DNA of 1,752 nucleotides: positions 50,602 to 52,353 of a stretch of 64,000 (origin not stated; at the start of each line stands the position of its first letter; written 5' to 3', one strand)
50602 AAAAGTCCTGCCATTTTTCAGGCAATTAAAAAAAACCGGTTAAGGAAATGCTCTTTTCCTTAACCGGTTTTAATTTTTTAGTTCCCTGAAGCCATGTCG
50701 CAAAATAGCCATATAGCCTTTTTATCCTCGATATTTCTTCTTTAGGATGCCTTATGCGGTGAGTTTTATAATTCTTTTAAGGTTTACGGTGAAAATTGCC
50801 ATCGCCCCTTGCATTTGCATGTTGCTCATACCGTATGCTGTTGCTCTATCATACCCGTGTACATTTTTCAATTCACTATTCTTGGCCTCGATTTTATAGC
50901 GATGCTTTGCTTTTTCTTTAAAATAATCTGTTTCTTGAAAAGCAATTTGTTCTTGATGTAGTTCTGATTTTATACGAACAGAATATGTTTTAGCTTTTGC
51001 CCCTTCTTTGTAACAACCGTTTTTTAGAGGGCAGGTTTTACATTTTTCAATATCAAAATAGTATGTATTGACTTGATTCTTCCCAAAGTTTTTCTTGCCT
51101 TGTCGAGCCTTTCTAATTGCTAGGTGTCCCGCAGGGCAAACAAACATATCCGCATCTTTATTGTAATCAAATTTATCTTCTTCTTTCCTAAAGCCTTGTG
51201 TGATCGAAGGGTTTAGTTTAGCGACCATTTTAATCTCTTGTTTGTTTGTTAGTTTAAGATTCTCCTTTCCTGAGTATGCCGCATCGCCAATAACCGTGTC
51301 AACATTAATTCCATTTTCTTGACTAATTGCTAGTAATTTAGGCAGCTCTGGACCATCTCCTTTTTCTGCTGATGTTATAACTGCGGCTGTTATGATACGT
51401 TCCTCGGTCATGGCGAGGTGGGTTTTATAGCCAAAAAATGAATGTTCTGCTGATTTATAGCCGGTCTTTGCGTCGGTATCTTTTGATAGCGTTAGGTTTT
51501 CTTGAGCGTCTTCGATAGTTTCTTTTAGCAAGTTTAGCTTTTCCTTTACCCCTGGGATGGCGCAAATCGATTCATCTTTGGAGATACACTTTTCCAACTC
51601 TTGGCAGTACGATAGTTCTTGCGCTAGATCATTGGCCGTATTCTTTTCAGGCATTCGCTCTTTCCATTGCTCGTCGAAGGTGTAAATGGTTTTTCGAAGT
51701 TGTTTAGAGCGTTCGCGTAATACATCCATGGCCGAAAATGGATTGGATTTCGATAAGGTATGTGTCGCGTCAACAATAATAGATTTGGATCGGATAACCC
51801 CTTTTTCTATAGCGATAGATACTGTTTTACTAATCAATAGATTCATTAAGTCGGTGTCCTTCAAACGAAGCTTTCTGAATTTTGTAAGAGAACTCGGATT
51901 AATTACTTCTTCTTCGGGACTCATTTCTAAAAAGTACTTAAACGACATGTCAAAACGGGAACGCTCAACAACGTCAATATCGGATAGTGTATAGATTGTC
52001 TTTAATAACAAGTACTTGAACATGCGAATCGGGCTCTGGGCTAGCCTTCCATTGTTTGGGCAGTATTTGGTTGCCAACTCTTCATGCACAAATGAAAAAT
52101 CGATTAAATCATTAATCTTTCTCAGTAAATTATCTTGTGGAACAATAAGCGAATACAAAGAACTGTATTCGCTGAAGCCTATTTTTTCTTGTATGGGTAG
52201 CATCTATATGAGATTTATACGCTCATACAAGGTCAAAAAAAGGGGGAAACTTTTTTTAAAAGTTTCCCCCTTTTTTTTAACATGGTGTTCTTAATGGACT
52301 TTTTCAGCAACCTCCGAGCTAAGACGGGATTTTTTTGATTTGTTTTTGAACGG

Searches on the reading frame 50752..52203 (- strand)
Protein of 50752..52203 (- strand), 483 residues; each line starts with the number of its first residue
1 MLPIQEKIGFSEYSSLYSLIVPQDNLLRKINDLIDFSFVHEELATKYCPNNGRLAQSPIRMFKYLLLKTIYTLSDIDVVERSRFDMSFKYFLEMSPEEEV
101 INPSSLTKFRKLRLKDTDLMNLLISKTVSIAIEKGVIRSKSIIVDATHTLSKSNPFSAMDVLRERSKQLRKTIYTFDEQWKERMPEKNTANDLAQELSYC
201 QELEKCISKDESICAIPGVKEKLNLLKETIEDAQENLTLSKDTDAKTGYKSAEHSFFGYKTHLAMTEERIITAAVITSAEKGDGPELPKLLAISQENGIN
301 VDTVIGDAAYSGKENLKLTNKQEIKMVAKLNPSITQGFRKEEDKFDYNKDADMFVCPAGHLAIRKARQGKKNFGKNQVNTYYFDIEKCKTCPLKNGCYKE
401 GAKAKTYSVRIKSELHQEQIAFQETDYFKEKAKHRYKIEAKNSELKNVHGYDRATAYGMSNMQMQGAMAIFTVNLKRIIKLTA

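Call 81: search_protein_families(library=pfam, proteins=[window:50755-52203:-], max_evalue=0.001)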
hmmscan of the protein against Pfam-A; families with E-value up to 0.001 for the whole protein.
window:50755-52203:- (483 aa): 4 families
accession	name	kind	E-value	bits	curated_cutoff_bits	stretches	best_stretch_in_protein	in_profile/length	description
PF13751.12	DDE_Tnp_1_6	-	7.4e-19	68.7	25.1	1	355-478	1-124/125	Transposase DDE domain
PF01609.27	DDE_Tnp_1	-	4.4e-15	56.4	23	1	240-475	18-200/200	Transposase DDE domain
PF05598.16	DUF772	-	2.2e-14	53.7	23.1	1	52-120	1-67/74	Transposase domain (DUF772)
PF13612.12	DDE_Tnp_1_3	-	0.00011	22.6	27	1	245-345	33-126/155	Transposase DDE domain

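Call 83: search_protein_families(library=ncbifam, proteins=[window:50755-52203:-], max_evalue=0.001)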
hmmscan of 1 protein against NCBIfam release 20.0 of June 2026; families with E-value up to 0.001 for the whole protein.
window:50755-52203:- (483 aa): 7 families
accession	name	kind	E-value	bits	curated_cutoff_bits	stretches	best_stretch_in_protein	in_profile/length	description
NF033551.1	transpos_IS1182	equivalog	6.4e-110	368.3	270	1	16-481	13-488/488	IS1182 family transposase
NF033578.1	transpos_IS5_1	equivalog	2.7e-27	96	275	1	19-148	11-143/419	IS5 family transposase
NF033581.1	transpos_IS5_4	equivalog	5e-24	85.1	140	1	39-340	17-231/285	IS5 family transposase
NF033593.1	transpos_ISNCY_1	equivalog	2.5e-12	46.2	325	1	410-479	374-443/444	ISNCY family transposase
NF033520.1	transpos_IS982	equivalog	4.2e-12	46.2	130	1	244-330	98-181/243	IS982 family transposase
NF033580.1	transpos_IS5_3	equivalog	4.4e-05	23.1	110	1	242-329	110-200/258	IS5 family transposase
NF033579.1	transpos_IS5_2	equivalog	6.8e-05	22.5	140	1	259-327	140-208/289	IS5 family transposase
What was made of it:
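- This is the only transposase gene in the window (calls 81, 83). IS1182 transposases are distant relatives of IS5 transposases: the same protein gives weaker hits to the IS5 models (call 83).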

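Call 92: find_encoding_contigs(protein=window:50752-52203:-, flank=3000, max_places=10)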
Protein window:50752-52203:- (483 aa): 1 contig read that carries it; 1 place shown.
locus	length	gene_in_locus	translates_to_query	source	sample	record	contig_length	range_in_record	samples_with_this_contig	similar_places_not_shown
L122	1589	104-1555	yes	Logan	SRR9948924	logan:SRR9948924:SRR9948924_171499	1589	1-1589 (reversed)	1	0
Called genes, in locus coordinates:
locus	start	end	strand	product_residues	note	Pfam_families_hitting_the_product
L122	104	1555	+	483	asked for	PF05598:DUF772, PF01609:DDE_Tnp_1, PF13751:DDE_Tnp_1_6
